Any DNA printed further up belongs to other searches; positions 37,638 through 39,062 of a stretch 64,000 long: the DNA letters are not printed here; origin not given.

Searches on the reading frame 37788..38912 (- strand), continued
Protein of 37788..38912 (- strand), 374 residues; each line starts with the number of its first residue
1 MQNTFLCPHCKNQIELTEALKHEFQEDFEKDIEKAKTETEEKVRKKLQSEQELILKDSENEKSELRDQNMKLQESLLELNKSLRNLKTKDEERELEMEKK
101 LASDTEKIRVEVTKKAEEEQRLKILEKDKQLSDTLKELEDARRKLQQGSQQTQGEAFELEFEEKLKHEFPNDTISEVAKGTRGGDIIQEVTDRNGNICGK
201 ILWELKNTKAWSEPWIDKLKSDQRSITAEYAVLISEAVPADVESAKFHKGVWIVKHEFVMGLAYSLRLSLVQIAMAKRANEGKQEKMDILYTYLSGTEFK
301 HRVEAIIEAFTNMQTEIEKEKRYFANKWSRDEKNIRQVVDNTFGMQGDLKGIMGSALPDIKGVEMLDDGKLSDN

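Call 73: find_encoding_contigs(protein=P0144, flank=7000, max_places=1)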
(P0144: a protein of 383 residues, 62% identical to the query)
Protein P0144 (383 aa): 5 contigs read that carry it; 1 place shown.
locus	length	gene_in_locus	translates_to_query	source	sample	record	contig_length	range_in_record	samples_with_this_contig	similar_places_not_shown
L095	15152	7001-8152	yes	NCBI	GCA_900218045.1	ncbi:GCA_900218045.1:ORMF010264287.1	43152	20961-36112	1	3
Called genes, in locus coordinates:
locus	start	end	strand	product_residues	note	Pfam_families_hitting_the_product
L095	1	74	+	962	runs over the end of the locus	PF00005:ABC_tran (faint), PF02463:SMC_N (faint), PF03193:RsgA_GTPase (faint), PF13191:AAA_16 (faint), PF13476:AAA_23 (faint), PF17760:UvrA_inter, PF17755:UvrA_DNA-bind, PF20720:nSTAND3 (weak), +2 more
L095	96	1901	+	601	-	PF01841:Transglut_core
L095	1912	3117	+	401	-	PF01541:GIY-YIG (weak), PF27096:UvrC_M, PF08459:UvrC_RNaseH_dom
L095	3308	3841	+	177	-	-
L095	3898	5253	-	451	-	PF00496:SBP_bac_5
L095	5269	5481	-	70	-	PF03840:SecG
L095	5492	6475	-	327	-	PF01933:CofD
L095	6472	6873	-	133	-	PF04020:Phage_holin_4_2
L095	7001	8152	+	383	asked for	PF09903:DUF2130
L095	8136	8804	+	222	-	PF01351:RNase_HII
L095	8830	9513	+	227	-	PF13624:SurA_N_3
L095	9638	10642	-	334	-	-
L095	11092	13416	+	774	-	PF09852:DUF2079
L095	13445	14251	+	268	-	PF03477:ATP-cone (weak), PF04471:Mrr_cat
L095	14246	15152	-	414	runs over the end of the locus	PF00817:IMS, PF11799:IMS_C (faint)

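Call 74: predict_structure(alignment_id=A2)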
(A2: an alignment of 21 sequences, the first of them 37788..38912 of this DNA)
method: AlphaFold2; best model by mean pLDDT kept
length: 374 residues; sequences in the alignment: 21
mean_pLDDT: 77.0   pTM: 0.45
mean pLDDT of the five models: 77.0, 76.8, 76.5, 73.9, 71.6
residues with pLDDT >= 90: 62; 70-90: 219; 50-70: 66; < 50: 27
segments of 3 or more residues with pLDDT < 50: 1-4, 18-24, 363-374
pLDDT, mean of each block of 10 residues (from residue 1): 48 48 53 64 73 77 82 85 86 85 84 84 85 84 66 73 91 80 80 90 87 90 90 88 88 91 94 89 80 75 77 76 67 72 73 65 43 36
secondary structure, 60 per line:
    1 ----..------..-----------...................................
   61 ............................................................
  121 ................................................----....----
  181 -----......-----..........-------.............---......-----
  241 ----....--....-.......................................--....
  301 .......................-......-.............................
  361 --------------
elements in order: H26-168 E173-176 E186-191 E197-206 H214-226 E230-235 E245-248 E251-254 H256-294 H297-323 H325-330 H332-360

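Call 78: fold_search(model_id=the predicted structure, library=pdb)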
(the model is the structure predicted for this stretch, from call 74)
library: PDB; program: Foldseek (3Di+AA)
matches with E <= 10: 297; with E <= 0.001: 0
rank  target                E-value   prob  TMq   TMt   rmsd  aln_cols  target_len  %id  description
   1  8a4c_A                2.0e-02  0.96  0.16  0.27   7.3        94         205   17  Structure of human Rep15:Rab3B complex. (released 2022-08-10)
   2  9qcc_M                2.5e-02  0.96  0.17  0.16   4.2       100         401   21  Activated XauSPARDA filament assembly with bound dsDNA substrate (released 2025-12-17)
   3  8a4c_C                3.9e-02  0.96  0.17  0.29   6.4        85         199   18  Structure of human Rep15:Rab3B complex. (released 2022-08-10)
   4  8a4a_A                5.0e-02  0.96  0.15  0.26   7.2        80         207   16  Structure of human Rep15 in complex with bovine Rab3C. (released 2022-08-10)
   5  6p4w_B                5.0e-02  0.96  0.22  0.22   4.0       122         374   12  XPB helicase in a complex with truncated Bax1 from Sulfurisphaera tokodaii at 2.96 Angstrom resolution (released 2020-06-03)
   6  6p4o_D                5.3e-02  0.69  0.18  0.15   6.3       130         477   14  Complex of XPB helicase with Bax1 endonuclease from Sulfurisphaera tokodaii at 3.15 Angstroms resolution (released 2020-06-03)
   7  7vsr_M                6.1e-02  0.87  0.18  0.23   7.0       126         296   13  Structure of McrBC (stalkless mutant) (released 2023-02-15)
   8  2eo0_B                6.1e-02  0.84  0.21  0.50   6.6       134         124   15  Crystal Structure of Holliday Junction Resolvase ST1444 (released 2007-10-02)
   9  8a4b_A                8.4e-02  0.90  0.17  0.28   4.4        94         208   19  Structure of human Rep15:Rab3B_Q81L complex. (released 2022-08-10)
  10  8a4b_C                9.5e-02  0.90  0.17  0.29   4.4        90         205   19  Structure of human Rep15:Rab3B_Q81L complex. (released 2022-08-10)
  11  6hz4_M                1.2e-01  0.80  0.19  0.20   7.0       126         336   13  Structure of McrBC without DNA binding domains (one half of the full complex) (released 2019-07-24)
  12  9qcc_Y                1.2e-01  0.54  0.13  0.12   4.4        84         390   19  Activated XauSPARDA filament assembly with bound dsDNA substrate (released 2025-12-17)
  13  9vx6_T                1.4e-01  0.92  0.13  0.12   2.9        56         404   23  Helical structure of gRNA-tDNA SPARDA complex (released 2026-01-14)
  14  9jt2_B                1.4e-01  0.66  0.12  0.11   4.9        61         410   18  substrate-bound NbaSPARDA complexes (released 2025-04-02)
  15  9bgk_F                1.8e-01  0.41  0.16  0.06   5.1        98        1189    9  Structure of V.cholera DdmDE (2D:1E) in complex with DNA (released 2024-10-23)
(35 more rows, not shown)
